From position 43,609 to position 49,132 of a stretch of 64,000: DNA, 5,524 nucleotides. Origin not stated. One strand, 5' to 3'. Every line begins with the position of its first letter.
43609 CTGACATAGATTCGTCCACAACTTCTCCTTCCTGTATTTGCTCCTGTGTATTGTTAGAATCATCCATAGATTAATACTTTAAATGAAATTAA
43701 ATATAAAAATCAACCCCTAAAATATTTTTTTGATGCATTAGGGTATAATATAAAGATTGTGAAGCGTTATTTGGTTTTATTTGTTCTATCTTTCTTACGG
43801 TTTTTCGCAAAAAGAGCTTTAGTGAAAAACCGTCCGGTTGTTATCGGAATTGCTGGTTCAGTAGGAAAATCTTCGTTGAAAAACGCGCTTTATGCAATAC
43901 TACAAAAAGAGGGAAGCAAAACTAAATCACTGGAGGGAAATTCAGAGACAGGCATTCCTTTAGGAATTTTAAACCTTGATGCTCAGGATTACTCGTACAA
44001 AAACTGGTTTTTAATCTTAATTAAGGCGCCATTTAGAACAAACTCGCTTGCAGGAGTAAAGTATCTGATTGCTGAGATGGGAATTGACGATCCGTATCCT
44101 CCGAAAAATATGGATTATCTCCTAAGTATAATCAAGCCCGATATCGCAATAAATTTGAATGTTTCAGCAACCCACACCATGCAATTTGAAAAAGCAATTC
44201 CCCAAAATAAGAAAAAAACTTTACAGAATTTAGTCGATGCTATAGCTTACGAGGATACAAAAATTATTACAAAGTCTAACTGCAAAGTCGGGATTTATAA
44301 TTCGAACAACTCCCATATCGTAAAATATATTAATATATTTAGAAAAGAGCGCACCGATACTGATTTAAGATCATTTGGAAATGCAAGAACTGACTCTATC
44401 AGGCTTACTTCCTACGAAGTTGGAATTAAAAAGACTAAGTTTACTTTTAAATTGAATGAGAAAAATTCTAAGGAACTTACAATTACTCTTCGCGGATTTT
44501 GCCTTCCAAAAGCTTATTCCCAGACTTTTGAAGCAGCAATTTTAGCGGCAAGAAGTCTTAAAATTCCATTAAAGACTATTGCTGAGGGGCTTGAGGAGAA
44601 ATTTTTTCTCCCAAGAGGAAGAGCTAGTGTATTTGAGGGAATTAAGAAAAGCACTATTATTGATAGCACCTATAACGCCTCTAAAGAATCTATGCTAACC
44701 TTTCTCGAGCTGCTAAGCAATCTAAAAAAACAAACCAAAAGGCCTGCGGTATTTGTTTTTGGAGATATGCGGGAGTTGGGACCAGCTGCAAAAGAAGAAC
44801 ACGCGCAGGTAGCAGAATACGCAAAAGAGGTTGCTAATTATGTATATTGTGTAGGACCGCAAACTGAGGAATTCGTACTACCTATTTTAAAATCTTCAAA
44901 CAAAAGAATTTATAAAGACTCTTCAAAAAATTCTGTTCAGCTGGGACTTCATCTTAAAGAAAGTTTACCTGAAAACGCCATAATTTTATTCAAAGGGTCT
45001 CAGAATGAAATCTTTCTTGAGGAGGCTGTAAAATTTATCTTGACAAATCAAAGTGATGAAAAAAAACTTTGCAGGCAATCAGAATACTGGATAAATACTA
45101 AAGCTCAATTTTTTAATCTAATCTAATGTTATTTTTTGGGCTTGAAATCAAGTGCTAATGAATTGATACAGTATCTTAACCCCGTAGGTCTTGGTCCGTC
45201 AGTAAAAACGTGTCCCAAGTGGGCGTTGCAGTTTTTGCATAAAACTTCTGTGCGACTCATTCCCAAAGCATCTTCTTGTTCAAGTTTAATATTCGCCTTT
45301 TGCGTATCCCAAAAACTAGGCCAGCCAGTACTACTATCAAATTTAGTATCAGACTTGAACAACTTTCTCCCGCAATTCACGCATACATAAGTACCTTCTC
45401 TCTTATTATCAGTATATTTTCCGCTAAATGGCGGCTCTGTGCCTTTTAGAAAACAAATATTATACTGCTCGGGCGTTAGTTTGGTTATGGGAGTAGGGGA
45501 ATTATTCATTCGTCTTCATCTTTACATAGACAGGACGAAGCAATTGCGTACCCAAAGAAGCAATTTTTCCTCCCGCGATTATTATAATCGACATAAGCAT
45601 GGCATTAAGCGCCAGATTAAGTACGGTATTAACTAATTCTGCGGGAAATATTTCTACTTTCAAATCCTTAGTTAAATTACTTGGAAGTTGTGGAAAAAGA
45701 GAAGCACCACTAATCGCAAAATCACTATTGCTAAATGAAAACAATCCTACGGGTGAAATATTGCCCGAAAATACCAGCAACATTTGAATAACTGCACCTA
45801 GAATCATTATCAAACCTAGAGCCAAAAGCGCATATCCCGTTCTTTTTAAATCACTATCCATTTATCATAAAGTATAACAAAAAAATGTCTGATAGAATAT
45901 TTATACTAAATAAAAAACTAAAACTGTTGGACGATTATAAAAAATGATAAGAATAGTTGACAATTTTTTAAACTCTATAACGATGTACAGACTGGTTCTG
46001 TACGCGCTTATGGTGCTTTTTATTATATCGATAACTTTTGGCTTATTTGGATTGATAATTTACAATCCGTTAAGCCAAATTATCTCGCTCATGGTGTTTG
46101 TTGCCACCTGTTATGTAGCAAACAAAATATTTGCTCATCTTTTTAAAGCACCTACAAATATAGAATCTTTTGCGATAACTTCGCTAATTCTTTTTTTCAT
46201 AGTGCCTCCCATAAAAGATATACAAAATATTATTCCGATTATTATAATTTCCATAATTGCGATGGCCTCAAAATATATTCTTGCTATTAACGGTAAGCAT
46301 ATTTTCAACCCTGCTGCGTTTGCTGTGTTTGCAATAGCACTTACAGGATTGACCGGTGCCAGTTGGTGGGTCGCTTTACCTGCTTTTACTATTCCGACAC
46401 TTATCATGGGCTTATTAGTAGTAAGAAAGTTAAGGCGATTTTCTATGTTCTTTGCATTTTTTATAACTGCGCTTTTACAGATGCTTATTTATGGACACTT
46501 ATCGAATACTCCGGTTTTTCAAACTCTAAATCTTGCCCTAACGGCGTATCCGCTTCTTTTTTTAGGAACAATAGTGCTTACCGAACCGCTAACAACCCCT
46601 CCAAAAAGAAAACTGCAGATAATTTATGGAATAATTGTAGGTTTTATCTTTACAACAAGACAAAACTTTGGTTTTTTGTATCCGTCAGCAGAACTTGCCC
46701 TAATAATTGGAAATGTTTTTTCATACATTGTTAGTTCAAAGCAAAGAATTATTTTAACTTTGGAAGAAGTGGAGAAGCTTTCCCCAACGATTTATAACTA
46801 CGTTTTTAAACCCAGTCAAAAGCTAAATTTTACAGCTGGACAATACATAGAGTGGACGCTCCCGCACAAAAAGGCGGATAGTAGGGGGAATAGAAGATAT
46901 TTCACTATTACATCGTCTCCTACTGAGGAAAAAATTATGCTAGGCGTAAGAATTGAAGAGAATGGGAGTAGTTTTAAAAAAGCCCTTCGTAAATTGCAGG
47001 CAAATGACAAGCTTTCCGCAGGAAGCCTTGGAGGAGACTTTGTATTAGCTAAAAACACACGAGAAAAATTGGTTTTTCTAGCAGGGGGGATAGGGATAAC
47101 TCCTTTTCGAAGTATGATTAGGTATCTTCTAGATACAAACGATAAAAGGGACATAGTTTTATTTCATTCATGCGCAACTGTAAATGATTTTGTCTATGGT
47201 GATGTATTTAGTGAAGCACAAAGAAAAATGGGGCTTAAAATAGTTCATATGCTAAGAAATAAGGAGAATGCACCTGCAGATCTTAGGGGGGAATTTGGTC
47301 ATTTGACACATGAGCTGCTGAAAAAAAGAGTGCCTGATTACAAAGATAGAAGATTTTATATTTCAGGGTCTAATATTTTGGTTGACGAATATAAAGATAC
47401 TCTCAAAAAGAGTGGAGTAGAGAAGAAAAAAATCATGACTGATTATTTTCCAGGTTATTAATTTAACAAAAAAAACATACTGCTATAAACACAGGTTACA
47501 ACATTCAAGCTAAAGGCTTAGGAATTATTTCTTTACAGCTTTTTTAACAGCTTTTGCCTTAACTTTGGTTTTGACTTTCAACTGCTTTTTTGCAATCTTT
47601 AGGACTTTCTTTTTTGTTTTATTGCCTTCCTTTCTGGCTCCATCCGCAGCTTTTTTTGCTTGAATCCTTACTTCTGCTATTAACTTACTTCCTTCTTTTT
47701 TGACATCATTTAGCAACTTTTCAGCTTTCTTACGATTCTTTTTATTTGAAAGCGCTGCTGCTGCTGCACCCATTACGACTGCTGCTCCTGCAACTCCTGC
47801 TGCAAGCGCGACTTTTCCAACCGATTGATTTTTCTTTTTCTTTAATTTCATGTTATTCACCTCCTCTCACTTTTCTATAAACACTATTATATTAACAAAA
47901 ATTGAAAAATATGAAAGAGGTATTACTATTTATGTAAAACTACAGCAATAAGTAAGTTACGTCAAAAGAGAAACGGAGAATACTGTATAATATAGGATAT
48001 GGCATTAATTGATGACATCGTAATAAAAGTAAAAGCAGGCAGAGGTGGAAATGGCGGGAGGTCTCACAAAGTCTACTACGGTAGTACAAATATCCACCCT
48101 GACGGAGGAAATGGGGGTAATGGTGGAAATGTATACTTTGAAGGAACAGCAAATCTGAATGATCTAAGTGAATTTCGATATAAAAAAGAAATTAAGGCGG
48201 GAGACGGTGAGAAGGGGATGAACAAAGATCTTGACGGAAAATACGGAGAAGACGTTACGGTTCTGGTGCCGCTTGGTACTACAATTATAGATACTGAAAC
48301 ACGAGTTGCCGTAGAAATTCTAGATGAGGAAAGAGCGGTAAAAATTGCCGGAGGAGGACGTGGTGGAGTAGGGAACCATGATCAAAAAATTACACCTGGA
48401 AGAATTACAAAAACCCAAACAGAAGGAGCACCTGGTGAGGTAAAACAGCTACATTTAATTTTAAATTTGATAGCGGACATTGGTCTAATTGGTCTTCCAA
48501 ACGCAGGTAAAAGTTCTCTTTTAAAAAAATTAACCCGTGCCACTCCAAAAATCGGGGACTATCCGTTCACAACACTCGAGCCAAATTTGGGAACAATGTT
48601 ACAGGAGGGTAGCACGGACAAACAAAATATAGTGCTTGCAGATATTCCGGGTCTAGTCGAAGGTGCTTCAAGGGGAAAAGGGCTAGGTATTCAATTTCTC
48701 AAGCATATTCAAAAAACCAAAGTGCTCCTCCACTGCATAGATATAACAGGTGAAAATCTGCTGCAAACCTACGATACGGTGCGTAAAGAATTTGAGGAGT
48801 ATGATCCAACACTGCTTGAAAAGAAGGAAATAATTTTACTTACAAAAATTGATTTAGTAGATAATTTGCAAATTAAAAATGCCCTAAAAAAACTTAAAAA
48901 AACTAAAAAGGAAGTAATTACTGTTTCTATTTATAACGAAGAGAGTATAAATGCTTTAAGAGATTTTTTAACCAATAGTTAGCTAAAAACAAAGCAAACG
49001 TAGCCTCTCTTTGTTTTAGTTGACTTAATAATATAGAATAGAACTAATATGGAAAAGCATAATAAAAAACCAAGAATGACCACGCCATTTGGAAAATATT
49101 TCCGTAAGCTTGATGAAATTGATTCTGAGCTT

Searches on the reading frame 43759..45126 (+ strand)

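Call 59: search_protein_families(library=pfam, proteins=[window:43759-45126:+], max_evalue=0.0001)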
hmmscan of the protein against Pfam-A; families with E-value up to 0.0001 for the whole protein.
window:43759-45126:+ (455 aa): 2 families
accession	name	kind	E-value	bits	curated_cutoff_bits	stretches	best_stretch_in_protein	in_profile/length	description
PF02875.26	Mur_ligase_C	-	1.4e-11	45.8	28.4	1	287-376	1-91/127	Mur ligase, glutamate ligase domain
PF08245.18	Mur_ligase_M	-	3.7e-07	30.8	24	1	31-228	1-168/200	Mur ligase middle domain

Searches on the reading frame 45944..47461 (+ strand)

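Call 59: search_protein_families(library=pfam, proteins=[window:45944-47461:+], max_evalue=0.0001)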
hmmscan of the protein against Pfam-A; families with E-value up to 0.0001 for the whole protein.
window:45944-47461:+ (505 aa): 3 families
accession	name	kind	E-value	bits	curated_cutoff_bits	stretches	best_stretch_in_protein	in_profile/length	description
PF00175.26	NAD_binding_1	-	3e-12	47.6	22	1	378-481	1-105/109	Oxidoreductase NAD-binding domain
PF03116.20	NQR2_RnfD_RnfE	-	1.7e-08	34.7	27.7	0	156-263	183-286/296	NQR2, RnfD, RnfE family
PF00970.30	FAD_binding_6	-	1.1e-05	26.1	21.1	1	271-358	2-89/99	Oxidoreductase FAD-binding domain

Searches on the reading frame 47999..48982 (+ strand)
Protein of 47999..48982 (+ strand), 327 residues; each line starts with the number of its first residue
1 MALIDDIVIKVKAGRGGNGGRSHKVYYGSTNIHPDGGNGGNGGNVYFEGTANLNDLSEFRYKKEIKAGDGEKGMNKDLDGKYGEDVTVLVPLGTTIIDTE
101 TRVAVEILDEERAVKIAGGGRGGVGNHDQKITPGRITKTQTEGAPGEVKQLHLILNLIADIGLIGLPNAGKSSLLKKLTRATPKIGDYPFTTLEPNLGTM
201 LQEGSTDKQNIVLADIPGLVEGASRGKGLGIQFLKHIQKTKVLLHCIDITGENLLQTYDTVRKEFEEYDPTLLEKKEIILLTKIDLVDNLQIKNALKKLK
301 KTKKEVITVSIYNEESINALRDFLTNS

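Call 58: search_protein_families(library=pfam, proteins=[window:47999-48982:+], max_evalue=0.0001)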
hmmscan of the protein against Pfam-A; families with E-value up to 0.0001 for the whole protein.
window:47999-48982:+ (327 aa): 3 families
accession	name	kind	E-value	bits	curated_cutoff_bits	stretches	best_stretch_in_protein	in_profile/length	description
PF01018.28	GTP1_OBG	-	2.5e-36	125.1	27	1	4-156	1-154/155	GTP1/OBG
PF01926.29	MMR_HSR1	-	1.3e-24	86.9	21.9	1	161-283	2-113/113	50S ribosome-binding GTPase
PF02421.24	FeoB_N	-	2.4e-10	40.6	27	1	161-321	3-153/156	Ferrous iron transport protein B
